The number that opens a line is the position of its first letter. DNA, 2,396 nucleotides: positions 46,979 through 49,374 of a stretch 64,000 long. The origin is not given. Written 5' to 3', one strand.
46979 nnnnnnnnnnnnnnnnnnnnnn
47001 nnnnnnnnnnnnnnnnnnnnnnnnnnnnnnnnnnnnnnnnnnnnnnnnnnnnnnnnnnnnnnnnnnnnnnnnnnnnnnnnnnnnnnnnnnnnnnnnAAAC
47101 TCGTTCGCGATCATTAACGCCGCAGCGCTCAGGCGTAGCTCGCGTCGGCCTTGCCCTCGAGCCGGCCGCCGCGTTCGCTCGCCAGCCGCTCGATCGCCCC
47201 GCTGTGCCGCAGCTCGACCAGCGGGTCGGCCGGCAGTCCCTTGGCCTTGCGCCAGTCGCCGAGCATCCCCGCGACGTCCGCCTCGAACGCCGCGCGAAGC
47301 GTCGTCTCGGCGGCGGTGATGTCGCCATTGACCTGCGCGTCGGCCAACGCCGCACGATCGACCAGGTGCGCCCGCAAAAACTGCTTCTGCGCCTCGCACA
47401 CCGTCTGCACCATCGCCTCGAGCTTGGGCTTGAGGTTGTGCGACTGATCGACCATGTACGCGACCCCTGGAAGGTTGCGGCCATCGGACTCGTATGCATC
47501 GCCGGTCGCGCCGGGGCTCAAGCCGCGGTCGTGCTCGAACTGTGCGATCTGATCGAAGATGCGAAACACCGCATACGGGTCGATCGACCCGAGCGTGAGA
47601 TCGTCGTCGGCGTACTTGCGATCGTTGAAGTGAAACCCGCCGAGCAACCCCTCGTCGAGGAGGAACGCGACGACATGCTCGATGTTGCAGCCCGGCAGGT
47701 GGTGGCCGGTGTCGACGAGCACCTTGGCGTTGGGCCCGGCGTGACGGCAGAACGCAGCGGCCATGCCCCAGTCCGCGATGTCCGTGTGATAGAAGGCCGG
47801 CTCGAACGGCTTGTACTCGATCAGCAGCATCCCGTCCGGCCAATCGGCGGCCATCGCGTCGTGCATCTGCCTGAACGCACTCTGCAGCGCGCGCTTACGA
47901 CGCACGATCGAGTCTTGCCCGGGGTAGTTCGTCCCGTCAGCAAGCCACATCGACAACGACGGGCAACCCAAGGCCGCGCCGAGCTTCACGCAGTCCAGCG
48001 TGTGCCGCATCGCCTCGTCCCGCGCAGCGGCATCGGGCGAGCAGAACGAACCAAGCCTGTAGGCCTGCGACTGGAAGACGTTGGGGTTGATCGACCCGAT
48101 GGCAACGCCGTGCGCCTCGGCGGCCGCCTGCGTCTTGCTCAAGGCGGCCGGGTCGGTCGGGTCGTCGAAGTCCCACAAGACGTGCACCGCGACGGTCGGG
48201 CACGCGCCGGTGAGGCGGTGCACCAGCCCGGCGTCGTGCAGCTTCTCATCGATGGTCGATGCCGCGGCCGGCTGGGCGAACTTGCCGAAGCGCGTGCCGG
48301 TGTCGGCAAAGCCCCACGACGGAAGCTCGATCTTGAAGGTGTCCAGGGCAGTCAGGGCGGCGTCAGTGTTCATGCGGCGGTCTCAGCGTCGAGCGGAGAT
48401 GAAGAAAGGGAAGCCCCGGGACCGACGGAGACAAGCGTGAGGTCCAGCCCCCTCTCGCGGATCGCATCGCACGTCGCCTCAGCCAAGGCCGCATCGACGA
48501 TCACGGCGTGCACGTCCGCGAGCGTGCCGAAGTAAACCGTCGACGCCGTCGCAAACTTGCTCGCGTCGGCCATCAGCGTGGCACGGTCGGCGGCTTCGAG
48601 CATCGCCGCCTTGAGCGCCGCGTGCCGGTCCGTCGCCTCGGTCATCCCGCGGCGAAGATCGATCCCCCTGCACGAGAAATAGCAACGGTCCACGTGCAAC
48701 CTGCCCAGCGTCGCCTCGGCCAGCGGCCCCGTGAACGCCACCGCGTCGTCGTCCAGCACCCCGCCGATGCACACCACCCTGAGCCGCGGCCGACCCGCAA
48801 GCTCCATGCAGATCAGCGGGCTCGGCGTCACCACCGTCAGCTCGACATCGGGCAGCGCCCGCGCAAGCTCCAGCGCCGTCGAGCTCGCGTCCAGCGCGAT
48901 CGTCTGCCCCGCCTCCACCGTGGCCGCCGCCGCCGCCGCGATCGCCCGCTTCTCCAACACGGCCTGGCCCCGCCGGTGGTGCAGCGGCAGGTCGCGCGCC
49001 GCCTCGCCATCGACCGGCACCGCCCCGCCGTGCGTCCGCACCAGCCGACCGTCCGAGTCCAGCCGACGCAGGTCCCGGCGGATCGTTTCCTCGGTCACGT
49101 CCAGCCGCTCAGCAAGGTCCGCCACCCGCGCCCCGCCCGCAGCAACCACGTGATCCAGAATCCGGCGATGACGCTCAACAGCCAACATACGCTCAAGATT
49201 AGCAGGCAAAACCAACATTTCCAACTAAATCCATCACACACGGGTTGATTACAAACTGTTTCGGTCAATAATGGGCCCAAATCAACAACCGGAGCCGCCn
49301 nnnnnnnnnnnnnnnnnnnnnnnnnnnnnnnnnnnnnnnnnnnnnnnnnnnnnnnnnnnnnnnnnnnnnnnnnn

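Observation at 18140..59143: Five copies of a long-palindrome element class built from ~8-nt periodic purine-rich units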

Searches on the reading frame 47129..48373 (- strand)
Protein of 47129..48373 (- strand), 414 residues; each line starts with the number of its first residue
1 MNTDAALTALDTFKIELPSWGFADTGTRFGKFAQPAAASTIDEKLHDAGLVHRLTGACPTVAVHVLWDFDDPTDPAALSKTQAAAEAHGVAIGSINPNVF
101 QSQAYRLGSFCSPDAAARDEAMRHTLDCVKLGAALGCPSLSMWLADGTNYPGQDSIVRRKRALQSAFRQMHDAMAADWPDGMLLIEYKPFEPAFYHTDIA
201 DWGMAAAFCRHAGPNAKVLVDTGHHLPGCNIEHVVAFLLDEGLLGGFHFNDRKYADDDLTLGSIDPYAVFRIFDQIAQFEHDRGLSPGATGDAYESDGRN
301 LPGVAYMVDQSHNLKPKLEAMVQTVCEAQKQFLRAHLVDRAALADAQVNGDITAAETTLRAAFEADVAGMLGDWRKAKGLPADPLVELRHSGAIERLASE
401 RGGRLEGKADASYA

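Call 41: search_protein_families(library=pfam, proteins=[window:47129-48373:-], max_evalue=0.00001)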
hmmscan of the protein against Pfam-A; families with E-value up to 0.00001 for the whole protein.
window:47129-48373:- (414 aa): 1 family
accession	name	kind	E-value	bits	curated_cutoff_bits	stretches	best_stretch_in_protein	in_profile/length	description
PF01261.30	AP_endonuc_2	-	2.3e-14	54.1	31.1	1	69-274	21-217/249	Xylose isomerase-like TIM barrel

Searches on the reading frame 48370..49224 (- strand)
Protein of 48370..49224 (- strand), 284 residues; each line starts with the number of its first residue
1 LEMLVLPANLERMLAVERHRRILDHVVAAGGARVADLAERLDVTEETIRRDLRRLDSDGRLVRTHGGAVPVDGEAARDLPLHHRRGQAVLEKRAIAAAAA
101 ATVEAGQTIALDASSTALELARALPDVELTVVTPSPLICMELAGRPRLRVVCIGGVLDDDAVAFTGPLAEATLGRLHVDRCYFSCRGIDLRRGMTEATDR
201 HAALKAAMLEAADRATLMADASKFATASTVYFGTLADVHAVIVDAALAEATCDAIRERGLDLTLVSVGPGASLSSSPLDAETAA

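Call 41: search_protein_families(library=pfam, proteins=[window:48370-49224:-], max_evalue=0.00001)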
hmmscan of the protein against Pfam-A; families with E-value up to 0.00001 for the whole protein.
window:48370-49224:- (284 aa): 3 families
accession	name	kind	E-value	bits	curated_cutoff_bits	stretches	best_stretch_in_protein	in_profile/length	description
PF00455.28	DeoRC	-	4.4e-43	147.4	31.8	1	90-244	4-159/160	DeoR C terminal sensor domain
PF08220.18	HTH_DeoR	-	3.1e-14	52.9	21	1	18-69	1-52/57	DeoR-like helix-turn-helix domain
PF08279.18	HTH_11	-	7.2e-06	26.2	25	0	32-74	16-49/55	HTH domain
